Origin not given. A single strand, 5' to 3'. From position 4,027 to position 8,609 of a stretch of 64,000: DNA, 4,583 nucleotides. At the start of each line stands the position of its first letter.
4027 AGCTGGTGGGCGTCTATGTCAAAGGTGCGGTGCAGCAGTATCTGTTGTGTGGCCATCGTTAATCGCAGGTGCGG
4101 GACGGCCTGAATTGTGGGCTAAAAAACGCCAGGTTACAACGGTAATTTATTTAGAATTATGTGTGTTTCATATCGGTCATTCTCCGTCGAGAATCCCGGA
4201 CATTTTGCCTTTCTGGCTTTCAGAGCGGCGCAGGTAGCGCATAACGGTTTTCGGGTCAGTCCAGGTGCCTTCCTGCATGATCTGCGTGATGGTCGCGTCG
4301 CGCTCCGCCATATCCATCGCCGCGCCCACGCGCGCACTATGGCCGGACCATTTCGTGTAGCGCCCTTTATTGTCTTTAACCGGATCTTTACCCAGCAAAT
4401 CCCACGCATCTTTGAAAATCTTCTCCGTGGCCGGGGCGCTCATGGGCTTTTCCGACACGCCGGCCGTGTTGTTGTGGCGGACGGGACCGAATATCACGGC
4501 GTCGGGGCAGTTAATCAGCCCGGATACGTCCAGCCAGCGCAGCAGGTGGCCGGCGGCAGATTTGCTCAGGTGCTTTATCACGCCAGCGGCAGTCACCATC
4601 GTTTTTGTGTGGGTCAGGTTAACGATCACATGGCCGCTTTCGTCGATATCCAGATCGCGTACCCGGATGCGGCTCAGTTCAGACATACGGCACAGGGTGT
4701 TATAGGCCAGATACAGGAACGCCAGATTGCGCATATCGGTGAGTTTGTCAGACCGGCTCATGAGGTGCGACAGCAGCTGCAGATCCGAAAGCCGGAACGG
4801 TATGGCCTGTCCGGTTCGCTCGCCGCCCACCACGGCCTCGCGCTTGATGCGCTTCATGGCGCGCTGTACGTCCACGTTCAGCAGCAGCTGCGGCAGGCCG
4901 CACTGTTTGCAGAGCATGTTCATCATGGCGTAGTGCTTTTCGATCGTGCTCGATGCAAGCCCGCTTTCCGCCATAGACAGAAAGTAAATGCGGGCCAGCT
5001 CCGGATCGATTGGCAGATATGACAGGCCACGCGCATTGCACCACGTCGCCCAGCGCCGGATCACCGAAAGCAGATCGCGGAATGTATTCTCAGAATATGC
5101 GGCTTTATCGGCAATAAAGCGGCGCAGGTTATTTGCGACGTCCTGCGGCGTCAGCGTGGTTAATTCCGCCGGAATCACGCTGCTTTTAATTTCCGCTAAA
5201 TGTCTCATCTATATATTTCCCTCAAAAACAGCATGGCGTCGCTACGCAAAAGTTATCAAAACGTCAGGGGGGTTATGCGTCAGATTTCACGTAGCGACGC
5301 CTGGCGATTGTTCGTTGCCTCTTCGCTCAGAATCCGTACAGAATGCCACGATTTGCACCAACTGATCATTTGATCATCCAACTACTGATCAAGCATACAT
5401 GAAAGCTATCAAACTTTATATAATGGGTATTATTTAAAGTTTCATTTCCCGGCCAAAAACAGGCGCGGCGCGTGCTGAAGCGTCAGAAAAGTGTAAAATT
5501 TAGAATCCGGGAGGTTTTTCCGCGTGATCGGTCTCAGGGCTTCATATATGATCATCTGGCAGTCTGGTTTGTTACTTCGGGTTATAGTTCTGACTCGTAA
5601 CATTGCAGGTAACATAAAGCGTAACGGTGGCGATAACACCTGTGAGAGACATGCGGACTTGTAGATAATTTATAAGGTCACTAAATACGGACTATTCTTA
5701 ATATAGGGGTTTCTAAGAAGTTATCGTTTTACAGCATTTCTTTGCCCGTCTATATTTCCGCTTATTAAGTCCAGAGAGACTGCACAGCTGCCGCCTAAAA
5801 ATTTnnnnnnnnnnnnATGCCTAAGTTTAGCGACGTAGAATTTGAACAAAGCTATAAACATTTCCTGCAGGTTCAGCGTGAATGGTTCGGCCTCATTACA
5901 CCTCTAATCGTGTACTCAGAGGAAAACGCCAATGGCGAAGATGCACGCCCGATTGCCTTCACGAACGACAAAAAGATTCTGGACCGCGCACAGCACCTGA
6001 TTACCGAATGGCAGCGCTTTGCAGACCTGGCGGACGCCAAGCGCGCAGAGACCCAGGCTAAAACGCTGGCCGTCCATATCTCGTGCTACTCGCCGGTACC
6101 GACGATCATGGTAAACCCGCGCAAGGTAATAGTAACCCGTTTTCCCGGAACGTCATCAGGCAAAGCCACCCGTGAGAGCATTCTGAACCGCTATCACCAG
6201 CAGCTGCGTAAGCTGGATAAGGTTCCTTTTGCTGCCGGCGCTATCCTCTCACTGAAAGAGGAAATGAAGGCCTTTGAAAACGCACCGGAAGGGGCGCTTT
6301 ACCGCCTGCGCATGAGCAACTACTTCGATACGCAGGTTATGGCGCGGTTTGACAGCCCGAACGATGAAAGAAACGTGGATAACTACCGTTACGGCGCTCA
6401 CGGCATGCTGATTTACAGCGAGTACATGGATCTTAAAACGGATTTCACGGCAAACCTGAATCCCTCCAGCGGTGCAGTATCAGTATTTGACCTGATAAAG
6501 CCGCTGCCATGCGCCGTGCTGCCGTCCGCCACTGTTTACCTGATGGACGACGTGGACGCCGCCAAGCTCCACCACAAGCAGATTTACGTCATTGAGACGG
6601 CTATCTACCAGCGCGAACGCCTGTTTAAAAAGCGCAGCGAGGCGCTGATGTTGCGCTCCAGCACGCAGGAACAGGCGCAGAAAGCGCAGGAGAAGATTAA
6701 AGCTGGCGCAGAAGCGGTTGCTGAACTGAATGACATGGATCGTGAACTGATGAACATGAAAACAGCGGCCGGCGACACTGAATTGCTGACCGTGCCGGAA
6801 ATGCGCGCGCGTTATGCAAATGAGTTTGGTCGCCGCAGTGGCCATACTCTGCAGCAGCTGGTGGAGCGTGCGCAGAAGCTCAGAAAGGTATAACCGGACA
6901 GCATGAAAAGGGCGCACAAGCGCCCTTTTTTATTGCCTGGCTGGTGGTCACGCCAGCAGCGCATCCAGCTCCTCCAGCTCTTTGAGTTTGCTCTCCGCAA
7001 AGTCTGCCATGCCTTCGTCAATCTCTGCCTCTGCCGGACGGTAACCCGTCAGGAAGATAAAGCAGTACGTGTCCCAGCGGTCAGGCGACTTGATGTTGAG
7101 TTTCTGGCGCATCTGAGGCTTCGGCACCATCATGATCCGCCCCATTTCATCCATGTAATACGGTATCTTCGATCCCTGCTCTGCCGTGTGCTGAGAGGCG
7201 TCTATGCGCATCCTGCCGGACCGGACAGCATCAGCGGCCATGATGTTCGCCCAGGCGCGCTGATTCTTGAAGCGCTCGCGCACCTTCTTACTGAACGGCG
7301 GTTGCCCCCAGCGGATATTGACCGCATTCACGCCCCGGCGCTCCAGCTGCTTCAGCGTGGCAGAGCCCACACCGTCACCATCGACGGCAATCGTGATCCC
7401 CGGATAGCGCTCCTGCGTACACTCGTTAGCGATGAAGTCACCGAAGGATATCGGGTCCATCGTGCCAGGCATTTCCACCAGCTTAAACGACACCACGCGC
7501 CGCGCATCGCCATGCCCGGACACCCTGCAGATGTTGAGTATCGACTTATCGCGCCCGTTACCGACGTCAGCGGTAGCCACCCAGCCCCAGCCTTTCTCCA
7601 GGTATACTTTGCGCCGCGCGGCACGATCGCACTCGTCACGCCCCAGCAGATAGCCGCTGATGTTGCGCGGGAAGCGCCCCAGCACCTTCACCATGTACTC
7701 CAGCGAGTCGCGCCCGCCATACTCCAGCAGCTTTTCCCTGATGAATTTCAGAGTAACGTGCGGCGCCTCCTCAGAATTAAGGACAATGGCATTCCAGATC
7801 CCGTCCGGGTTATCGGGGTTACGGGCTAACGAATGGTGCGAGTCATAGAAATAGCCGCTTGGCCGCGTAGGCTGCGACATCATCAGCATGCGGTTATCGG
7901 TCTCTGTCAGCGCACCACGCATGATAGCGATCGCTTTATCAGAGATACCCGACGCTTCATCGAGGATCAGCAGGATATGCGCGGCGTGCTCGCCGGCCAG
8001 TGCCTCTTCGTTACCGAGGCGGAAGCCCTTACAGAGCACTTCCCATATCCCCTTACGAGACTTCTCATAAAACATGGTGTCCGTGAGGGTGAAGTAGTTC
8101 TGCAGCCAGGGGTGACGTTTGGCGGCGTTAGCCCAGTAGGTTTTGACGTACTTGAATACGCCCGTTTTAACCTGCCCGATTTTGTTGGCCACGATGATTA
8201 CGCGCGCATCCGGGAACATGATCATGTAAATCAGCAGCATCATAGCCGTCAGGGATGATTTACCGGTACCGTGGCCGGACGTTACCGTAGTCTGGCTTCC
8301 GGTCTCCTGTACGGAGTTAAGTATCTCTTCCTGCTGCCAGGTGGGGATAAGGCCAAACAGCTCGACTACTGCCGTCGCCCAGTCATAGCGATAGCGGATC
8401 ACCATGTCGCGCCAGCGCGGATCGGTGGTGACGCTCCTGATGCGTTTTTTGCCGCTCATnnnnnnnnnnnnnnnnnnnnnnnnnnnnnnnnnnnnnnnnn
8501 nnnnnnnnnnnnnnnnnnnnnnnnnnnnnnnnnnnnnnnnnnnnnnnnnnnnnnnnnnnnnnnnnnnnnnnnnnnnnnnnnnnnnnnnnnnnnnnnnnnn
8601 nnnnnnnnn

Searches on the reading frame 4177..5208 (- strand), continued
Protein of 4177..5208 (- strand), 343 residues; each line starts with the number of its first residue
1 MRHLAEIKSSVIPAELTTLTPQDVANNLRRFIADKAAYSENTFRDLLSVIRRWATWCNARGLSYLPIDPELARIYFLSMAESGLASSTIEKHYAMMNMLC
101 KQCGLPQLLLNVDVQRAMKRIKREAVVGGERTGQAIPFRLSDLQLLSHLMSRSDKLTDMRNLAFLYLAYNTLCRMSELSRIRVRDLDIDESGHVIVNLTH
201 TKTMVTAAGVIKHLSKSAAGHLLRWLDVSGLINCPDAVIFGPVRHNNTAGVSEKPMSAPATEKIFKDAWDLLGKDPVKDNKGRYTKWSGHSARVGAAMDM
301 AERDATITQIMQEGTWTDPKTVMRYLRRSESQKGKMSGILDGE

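Call 30: get_annotated_region(hit=H29, flank=2500)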
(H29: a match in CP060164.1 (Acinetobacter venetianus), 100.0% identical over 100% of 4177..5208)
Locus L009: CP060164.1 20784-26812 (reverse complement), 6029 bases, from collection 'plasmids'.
description: Acinetobacter venetianus strain TUST-DM21 plasmid unnamed3, complete sequence
organism: Acinetobacter venetianus (NCBI taxid 52133)
taxonomy: Bacteria; Pseudomonadota; Gammaproteobacteria; Moraxellales; Moraxellaceae; Acinetobacter; Acinetobacter venetianus
host: -; source: oil,oil; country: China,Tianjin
typing (MOB-suite, as given by PLSDB): non-mobilizable; replicon rep_cluster_1392
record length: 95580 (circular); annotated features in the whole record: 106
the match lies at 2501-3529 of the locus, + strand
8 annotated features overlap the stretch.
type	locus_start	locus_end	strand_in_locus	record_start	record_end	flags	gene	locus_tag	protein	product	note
CDS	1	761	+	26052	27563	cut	-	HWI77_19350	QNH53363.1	terminase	-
CDS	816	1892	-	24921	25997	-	-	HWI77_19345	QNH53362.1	hypothetical protein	-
CDS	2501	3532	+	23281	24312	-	-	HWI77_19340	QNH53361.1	tyrosine-type recombinase/integrase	-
CDS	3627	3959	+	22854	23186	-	-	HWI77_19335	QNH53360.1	hypothetical protein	-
CDS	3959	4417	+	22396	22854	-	-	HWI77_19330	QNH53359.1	hypothetical protein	-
CDS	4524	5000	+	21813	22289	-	-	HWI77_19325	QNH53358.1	hypothetical protein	-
CDS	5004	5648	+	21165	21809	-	-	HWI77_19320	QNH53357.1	dUTP diphosphatase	-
CDS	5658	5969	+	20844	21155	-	-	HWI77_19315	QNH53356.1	hypothetical protein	-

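Call 33: find_related_loci(query=window:4180-5208:-, collection=genome_contigs, flank=1500)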
Query window:4180-5208:- (343 aa) in genome_contigs; peptide patterns used: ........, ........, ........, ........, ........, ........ (x = any residue, [..] = any of these).
122 stretches matched a pattern; 82 encode a relative of the query (tblastn E <= 1e-3); the best 80 are kept; 80 distinct loci.
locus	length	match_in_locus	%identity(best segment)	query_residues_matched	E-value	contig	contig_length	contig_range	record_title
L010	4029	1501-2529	99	1-343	0e+0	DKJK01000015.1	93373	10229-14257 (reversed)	MAG TPA_asm: Candidatus Pantoea borealis isolate UBA6694 UBA6694_contig_71, whole genome shotgun sequence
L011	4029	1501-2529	83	1-343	0e+0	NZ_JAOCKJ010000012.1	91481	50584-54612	Pantoea sp. GD03673 12, whole genome shotgun sequence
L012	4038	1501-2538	82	1-343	0e+0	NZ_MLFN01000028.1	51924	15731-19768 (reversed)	Pantoea conspicua strain LMG 24534 Contig0028_, whole genome shotgun sequence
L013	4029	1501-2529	81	1-343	0e+0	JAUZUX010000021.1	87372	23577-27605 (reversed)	Enterobacter sp. BRE11 21, whole genome shotgun sequence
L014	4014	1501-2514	47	7-341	5e-93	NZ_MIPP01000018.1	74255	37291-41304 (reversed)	Pantoea eucrina strain LMG 5346 LMG_5346_Contig0018_, whole genome shotgun sequence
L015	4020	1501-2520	46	2-341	7e-93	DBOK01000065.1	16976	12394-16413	MAG TPA_asm: Candidatus Pantoea superficialis isolate UBA648 UBA648_contig_298, whole genome shotgun sequence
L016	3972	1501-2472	48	22-343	2e-92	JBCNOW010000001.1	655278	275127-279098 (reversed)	MAG: Enterobacterales bacterium isolate SMAGNO137 Contig1, whole genome shotgun sequence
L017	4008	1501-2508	47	9-341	5e-92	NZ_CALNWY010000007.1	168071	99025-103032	Mixta sp. Marseille-Q2659, whole genome shotgun sequence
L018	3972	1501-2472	48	22-343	2e-91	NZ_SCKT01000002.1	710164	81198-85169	Pantoea dispersa strain DSM 30073 Scaffold2, whole genome shotgun sequence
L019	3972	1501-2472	48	22-343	3e-91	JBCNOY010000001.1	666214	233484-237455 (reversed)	MAG: Enterobacterales bacterium isolate SMAGNO139 Contig1, whole genome shotgun sequence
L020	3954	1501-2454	48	26-341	1e-90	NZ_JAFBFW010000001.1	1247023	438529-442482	Pantoea coffeiphila strain 1480 Ga0454181_01, whole genome shotgun sequence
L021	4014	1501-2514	46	14-341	2e-90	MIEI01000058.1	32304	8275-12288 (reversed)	Pantoea brenneri strain LMG 5343 LMG_5343_Contig0058_, whole genome shotgun sequence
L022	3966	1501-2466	48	23-342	3e-90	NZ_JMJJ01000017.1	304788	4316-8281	Pantoea ananatis LMG 2665 plasmid pPANA1, whole genome shotgun sequence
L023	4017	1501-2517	47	4-343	2e-90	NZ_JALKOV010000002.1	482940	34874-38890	Pantoea dispersa strain S68 contig00002, whole genome shotgun sequence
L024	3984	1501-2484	47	16-341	2e-91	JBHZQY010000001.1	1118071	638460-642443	Erwiniaceae bacterium CAU 1747 contig1, whole genome shotgun sequence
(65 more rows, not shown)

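Call 34: find_related_loci(query=window:4180-5208:-, collection=viral_contigs, flank=1500)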
Query window:4180-5208:- (343 aa) in viral_contigs; peptide patterns used: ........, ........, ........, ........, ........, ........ (x = any residue, [..] = any of these).
32 stretches matched a pattern; 26 encode a relative of the query (tblastn E <= 1e-3); 23 distinct loci.
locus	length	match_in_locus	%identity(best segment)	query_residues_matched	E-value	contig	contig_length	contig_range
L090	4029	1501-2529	99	1-343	0e+0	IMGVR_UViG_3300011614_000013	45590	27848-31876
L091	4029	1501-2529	99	1-343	0e+0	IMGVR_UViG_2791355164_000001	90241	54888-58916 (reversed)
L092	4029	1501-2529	96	1-343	0e+0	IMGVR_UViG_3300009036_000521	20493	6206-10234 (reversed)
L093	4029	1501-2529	97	1-343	0e+0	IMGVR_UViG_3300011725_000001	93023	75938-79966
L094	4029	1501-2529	85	1-343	0e+0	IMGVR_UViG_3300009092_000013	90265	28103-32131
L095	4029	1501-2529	84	1-343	0e+0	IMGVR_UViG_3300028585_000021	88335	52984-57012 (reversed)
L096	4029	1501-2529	84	1-343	0e+0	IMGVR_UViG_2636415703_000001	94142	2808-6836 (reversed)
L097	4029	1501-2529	84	1-343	0e+0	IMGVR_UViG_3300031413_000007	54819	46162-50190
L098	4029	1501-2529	84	1-343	0e+0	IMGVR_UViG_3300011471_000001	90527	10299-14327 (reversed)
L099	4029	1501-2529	84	1-343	0e+0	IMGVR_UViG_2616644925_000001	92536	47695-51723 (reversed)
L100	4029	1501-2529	83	1-343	0e+0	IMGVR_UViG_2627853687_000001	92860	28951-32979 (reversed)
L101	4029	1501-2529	83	1-343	0e+0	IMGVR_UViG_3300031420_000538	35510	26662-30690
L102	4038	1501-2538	82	1-343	0e+0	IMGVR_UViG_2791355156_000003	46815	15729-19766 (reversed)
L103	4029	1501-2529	84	1-343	0e+0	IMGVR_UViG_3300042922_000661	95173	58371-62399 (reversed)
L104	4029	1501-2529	84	1-343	0e+0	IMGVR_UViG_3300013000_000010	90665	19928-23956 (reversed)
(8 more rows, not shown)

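Call 49: search_protein_families(library=phrogs, proteins=[window:4177-5208:-], max_evalue=0.00001)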
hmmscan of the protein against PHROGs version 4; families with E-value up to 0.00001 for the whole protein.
window:4177-5208:- (343 aa): 3 families
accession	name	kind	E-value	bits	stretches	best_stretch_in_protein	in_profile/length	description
phrog_1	-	integration and excision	2.3e-26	94.2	1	28-336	170-443/611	integrase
phrog_29857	-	unknown function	1e-17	65.2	1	278-341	6-70/73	-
phrog_216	-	integration and excision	1e-10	42.2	1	143-332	61-228/301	integrase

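Call 50: search_protein_families(library=pfam, proteins=[window:4177-5208:-], max_evalue=0.001)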
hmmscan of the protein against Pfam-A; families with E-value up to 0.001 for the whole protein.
window:4177-5208:- (343 aa): 1 family
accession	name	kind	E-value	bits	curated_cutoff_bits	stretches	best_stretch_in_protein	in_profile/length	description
PF00589.27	Phage_integrase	-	4.2e-18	66.1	27.1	1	148-329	10-169/172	Phage integrase family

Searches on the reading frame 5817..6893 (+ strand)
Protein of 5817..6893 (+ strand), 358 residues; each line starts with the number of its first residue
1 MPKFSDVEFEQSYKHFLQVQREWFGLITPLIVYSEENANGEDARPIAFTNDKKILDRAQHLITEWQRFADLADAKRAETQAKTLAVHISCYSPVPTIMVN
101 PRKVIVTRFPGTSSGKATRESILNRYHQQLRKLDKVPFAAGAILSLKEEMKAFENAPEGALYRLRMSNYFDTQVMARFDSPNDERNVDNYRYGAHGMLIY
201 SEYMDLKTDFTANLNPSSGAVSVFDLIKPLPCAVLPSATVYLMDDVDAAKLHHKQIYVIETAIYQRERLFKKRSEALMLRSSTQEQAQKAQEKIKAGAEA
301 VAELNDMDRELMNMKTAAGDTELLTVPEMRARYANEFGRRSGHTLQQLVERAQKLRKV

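Call 49: search_protein_families(library=phrogs, proteins=[window:5817-6893:+], max_evalue=0.00001)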
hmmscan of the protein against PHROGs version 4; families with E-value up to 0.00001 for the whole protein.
window:5817-6893:+ (358 aa): 1 family
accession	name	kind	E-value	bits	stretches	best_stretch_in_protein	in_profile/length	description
phrog_1678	-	unknown function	3.5e-80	270.9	1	4-353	2-345/347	-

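Call 50: search_protein_families(library=pfam, proteins=[window:5817-6893:+], max_evalue=0.001)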
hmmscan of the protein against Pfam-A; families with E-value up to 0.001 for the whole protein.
window:5817-6893:+ (358 aa): 0 families

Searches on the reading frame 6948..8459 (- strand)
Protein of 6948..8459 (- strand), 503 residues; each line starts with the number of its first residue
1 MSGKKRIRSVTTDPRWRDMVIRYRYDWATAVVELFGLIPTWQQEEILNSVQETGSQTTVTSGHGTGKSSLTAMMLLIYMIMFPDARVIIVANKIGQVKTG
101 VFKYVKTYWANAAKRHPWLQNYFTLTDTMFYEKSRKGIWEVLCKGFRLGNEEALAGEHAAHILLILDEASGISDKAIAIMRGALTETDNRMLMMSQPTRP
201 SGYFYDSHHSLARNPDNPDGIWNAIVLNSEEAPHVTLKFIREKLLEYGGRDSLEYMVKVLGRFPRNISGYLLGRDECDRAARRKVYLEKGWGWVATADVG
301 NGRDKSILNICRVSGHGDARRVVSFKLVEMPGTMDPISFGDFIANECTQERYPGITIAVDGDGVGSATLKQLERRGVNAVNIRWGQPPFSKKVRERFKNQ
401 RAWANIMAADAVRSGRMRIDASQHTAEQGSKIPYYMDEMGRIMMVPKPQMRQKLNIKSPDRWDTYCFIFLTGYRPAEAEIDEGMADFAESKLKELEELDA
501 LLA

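Call 49: search_protein_families(library=phrogs, proteins=[window:6948-8459:-], max_evalue=0.00001)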
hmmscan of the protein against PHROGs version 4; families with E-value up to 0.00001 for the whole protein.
window:6948-8459:- (503 aa): 4 families
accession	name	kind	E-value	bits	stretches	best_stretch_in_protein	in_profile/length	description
phrog_5902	-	unknown function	4.1e-139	464.8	1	7-364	2-358/359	-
phrog_20197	-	unknown function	2.6e-74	249.4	1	7-151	2-158/158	-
phrog_2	-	head and packaging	3.6e-38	132.9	1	11-476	231-596/807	terminase large subunit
phrog_34449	-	unknown function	6.8e-11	43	1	13-71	9-68/241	-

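Call 50: search_protein_families(library=pfam, proteins=[window:6948-8459:-], max_evalue=0.001)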
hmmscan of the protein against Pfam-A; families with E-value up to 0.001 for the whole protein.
window:6948-8459:- (503 aa): 0 families
